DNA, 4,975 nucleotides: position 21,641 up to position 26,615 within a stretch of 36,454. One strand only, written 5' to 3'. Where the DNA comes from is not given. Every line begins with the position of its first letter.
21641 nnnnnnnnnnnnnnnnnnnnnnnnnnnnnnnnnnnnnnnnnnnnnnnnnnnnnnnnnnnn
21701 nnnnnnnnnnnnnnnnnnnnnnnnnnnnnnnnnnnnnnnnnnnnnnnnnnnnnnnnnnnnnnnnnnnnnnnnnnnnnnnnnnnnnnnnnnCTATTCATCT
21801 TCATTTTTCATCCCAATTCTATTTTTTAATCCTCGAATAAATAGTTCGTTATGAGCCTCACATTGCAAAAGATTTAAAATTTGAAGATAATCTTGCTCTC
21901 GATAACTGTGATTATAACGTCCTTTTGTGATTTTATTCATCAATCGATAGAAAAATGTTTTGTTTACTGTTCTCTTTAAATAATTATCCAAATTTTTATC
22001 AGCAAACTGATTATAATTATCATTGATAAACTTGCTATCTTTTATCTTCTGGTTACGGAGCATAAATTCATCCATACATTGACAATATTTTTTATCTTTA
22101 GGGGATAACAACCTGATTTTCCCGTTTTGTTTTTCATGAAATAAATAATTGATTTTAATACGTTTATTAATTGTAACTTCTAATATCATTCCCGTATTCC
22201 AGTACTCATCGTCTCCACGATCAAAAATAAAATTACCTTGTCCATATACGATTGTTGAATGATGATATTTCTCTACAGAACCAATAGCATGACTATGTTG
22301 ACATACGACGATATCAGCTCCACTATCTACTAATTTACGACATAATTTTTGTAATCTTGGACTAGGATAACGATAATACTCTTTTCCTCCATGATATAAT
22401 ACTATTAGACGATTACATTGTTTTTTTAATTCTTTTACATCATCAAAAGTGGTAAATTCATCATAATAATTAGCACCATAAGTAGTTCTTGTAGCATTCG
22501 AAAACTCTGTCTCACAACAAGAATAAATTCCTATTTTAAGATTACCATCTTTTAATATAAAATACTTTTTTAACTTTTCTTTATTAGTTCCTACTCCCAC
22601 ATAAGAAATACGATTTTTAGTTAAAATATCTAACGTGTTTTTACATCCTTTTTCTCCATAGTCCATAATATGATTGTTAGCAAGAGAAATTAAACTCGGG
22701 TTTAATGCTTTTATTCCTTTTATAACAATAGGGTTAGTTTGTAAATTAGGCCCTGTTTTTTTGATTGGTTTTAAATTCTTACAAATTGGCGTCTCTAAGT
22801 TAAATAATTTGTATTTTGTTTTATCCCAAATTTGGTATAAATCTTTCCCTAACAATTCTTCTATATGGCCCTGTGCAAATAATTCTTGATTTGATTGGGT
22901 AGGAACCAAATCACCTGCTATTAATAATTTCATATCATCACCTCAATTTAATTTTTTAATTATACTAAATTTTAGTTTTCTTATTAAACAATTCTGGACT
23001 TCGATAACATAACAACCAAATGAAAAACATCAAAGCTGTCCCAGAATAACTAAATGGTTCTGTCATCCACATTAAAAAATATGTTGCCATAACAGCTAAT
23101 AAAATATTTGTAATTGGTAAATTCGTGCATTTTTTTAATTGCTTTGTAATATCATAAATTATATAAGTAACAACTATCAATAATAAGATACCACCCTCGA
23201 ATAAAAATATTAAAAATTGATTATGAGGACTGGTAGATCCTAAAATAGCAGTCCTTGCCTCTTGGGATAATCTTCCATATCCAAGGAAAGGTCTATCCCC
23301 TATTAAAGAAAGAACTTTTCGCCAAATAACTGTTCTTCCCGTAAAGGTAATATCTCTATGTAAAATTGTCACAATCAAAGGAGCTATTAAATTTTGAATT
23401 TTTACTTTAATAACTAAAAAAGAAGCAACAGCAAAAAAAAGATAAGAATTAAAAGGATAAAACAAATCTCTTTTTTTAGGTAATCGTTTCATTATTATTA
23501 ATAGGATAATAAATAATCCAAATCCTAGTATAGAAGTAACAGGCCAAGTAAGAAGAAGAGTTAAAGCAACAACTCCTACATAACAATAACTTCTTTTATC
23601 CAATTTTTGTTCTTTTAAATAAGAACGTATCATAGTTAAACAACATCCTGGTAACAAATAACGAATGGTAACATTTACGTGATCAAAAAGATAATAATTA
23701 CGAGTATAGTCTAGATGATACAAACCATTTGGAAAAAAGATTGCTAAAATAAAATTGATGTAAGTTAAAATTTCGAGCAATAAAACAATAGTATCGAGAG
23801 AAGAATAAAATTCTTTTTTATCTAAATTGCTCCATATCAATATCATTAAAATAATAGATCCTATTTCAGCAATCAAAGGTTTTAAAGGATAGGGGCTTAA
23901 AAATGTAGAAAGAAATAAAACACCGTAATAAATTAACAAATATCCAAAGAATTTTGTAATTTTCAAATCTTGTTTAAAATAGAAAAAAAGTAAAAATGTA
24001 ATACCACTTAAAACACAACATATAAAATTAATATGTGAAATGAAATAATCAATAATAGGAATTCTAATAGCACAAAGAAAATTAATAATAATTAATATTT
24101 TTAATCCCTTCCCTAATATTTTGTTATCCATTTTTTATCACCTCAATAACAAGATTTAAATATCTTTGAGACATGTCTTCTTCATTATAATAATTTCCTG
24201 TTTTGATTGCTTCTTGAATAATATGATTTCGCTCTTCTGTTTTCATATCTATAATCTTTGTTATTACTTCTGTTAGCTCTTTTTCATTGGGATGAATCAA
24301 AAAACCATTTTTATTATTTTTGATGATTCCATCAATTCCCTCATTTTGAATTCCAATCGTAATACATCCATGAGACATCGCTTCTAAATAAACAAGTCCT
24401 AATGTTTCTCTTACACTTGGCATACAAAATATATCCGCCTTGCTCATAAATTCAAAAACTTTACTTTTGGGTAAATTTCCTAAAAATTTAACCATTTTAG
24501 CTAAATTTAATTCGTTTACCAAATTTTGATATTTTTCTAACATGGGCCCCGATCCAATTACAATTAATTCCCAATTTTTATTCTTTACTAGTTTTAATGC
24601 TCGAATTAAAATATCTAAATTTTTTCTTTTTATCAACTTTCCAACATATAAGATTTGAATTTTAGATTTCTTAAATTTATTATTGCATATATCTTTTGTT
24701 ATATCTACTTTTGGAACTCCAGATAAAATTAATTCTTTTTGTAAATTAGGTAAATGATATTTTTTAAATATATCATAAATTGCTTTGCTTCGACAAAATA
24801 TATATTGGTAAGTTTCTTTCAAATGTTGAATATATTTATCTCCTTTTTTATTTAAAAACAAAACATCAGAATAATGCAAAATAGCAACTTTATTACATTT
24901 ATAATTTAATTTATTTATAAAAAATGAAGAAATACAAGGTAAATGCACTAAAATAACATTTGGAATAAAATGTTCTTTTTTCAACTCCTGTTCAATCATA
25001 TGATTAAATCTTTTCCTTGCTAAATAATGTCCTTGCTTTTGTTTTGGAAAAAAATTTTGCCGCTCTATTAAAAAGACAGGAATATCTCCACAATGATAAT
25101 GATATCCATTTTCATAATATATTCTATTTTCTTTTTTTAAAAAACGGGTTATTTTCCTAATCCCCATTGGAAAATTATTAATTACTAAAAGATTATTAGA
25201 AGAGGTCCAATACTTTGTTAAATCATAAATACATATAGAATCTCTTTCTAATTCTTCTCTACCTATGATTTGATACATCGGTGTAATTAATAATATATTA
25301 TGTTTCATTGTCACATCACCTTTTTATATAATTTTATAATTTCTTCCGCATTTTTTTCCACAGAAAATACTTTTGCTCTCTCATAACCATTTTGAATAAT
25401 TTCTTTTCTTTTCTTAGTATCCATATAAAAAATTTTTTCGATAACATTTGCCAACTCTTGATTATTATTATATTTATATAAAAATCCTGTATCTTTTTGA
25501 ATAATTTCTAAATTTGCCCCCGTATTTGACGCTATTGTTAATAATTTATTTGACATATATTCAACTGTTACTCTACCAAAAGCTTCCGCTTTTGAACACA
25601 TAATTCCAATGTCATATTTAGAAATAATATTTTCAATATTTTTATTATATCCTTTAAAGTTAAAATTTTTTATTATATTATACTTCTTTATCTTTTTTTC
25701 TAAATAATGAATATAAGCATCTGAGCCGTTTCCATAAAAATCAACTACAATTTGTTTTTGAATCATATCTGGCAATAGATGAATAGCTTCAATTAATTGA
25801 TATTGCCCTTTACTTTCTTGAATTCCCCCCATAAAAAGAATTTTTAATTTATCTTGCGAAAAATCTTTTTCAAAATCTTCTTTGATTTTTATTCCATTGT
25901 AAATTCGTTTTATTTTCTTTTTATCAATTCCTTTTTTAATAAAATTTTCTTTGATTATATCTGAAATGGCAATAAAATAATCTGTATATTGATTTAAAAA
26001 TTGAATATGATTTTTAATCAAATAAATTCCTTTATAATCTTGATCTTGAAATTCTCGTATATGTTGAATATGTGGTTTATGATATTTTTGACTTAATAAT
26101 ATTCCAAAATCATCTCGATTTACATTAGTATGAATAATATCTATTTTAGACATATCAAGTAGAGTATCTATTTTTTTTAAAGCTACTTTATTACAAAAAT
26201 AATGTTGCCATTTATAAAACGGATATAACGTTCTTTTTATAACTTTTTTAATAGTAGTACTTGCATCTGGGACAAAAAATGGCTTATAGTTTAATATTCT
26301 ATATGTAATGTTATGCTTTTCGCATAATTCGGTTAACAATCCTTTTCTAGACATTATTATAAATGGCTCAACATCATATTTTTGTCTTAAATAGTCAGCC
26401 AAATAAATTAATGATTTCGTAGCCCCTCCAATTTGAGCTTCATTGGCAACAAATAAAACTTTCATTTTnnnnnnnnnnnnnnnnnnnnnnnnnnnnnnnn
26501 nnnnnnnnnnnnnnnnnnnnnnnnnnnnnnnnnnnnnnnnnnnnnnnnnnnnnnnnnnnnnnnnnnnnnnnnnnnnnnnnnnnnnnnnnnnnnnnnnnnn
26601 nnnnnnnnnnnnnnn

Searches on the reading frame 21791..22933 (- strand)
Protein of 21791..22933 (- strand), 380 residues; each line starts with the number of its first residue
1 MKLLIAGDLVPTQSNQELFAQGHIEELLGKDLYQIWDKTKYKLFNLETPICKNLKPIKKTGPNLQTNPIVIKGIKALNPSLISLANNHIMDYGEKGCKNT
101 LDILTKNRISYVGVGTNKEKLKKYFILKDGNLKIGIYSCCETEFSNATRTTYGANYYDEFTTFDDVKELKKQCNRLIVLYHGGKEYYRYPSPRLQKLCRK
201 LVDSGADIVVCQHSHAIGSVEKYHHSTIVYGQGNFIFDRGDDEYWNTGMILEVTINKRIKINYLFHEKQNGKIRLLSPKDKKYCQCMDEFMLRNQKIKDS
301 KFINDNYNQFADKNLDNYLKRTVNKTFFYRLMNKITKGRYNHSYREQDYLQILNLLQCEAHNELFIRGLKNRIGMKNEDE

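Call 40: search_protein_families(library=pfam, proteins=[window:21791-22933:-], max_evalue=0.01)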
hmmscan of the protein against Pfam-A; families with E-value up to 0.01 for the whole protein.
window:21791-22933:- (380 aa): 1 family
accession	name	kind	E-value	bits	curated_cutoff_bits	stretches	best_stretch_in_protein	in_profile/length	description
PF09587.15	PGA_cap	-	2.1e-49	168.7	27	1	2-238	1-254/255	Bacterial capsule synthesis protein PGA_cap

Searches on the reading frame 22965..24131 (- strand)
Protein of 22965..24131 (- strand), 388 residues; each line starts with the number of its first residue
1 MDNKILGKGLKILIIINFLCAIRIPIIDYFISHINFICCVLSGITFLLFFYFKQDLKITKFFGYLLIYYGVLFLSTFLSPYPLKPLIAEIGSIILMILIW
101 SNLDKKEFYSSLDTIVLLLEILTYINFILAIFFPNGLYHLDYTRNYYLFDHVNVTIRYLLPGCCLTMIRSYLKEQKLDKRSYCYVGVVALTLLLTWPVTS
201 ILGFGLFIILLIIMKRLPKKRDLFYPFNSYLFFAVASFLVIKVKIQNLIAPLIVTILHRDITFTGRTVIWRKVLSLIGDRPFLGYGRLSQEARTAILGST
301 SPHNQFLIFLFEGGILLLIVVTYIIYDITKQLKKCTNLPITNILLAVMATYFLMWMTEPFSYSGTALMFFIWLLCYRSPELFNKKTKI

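Call 40: search_protein_families(library=pfam, proteins=[window:22965-24131:-], max_evalue=0.01)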
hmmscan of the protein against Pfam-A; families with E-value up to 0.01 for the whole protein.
window:22965-24131:- (388 aa): 1 family
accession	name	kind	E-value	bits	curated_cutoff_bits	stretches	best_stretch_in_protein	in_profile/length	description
PF04932.20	Wzy_C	-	3.4e-14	53.3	31.7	1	188-321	6-148/149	O-Antigen ligase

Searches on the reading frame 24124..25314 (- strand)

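Call 40: search_protein_families(library=pfam, proteins=[window:24124-25314:-], max_evalue=0.01)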
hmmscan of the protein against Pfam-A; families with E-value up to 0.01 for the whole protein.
window:24124-25314:- (396 aa): 4 families
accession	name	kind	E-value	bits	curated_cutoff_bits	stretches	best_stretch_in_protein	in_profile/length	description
PF00534.26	Glycos_transf_1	-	2.3e-40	138.4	26.4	1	209-371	6-171/172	Glycosyl transferases group 1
PF13692.12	Glyco_trans_1_4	-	3.4e-30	105.6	27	1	220-355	3-140/142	Glycosyl transferases group 1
PF20706.3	GT4-conflict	-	4e-06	26.5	26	1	213-316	192-305/385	Family 4 Glycosyltransferase in conflict systems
PF13524.12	Glyco_trans_1_2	-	0.0002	21.7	25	1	243-371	9-127/144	Glycosyl transferase-like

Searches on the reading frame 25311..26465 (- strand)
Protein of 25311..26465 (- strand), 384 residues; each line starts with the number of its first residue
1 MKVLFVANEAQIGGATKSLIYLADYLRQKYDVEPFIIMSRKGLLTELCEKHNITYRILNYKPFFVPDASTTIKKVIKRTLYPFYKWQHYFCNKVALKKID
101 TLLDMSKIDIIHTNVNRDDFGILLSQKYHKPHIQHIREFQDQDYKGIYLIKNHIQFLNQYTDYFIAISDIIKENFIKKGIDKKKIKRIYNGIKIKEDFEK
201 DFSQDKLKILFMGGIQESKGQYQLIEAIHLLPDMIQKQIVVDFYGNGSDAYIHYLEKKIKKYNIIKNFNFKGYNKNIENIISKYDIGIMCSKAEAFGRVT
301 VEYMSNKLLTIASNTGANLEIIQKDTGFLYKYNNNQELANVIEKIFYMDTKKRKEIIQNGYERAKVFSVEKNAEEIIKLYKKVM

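Call 40: search_protein_families(library=pfam, proteins=[window:25311-26465:-], max_evalue=0.01)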
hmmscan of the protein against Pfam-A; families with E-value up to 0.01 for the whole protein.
window:25311-26465:- (384 aa): 4 families
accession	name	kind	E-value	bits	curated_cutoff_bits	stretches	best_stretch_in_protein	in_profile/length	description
PF00534.26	Glycos_transf_1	-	2.1e-27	96.2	26.4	1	196-363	5-172/172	Glycosyl transferases group 1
PF13692.12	Glyco_trans_1_4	-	6.7e-18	65.7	27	1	208-345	3-139/142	Glycosyl transferases group 1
PF13439.12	Glyco_transf_4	-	2.8e-10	40.9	28.5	1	12-194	1-168/170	Glycosyltransferase Family 4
PF03833.19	PolC_DP2_N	-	4.1e-05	23.3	24.3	1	200-294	123-213/271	DNA polymerase II large subunit DP2, N-terminal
